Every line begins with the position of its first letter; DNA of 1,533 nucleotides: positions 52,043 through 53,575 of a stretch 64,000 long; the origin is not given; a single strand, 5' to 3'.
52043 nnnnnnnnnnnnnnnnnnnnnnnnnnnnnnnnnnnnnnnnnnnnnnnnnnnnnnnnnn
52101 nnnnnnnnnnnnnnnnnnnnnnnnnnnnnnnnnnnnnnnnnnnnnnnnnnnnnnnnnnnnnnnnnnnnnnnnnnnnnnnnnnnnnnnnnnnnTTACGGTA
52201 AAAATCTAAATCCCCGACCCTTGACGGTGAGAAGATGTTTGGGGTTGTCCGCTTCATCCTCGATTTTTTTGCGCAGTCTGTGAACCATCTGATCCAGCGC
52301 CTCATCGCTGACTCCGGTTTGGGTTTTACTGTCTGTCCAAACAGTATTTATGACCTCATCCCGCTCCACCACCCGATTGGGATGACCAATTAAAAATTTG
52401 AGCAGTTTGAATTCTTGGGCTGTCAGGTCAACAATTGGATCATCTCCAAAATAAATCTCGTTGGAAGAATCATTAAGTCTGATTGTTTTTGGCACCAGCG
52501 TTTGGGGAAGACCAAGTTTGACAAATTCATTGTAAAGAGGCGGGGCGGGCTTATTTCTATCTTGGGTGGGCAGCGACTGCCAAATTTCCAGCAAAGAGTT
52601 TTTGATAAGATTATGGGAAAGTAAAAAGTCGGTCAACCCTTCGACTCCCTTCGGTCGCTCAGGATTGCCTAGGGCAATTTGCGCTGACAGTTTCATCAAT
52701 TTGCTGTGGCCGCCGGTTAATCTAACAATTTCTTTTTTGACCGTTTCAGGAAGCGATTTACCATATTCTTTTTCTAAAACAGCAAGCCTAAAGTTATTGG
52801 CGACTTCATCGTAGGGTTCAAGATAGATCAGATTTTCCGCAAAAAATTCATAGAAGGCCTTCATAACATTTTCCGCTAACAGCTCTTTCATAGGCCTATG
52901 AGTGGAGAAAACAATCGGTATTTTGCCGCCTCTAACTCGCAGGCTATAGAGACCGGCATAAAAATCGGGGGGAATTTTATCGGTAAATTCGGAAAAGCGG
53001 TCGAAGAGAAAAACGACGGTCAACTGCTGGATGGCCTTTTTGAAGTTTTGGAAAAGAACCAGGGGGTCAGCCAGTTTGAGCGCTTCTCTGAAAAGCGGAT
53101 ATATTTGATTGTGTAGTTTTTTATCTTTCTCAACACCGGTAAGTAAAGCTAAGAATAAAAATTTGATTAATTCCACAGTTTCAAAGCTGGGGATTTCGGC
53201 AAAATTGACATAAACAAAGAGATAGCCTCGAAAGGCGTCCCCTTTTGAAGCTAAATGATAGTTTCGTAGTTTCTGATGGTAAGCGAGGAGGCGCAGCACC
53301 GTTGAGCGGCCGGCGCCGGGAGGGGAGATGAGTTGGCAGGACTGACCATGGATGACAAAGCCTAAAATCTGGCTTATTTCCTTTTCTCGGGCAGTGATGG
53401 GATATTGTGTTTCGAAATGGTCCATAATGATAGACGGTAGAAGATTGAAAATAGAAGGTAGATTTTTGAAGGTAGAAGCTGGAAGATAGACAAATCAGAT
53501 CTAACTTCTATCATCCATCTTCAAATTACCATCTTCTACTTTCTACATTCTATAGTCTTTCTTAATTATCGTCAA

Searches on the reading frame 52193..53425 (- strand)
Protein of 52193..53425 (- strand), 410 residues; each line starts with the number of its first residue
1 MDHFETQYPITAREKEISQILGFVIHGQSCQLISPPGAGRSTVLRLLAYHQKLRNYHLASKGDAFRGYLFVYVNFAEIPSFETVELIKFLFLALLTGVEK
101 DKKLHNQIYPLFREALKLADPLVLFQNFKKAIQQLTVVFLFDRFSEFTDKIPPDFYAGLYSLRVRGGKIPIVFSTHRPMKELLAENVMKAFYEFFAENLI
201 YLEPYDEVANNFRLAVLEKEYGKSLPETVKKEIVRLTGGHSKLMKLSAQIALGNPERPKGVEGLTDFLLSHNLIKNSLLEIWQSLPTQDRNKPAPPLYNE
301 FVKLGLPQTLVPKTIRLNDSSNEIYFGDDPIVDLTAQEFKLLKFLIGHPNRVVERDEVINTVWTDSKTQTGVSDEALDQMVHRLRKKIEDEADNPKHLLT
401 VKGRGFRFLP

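Call 12: search_protein_families(library=pfam, proteins=[window:52193-53425:-], max_evalue=0.001)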
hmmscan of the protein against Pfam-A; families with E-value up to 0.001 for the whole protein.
window:52193-53425:- (410 aa): 1 family
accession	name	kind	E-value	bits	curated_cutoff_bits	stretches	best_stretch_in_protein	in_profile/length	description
PF00486.34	Trans_reg_C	-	9.1e-21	74.2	26.2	1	332-408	4-77/77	Transcriptional regulatory protein, C terminal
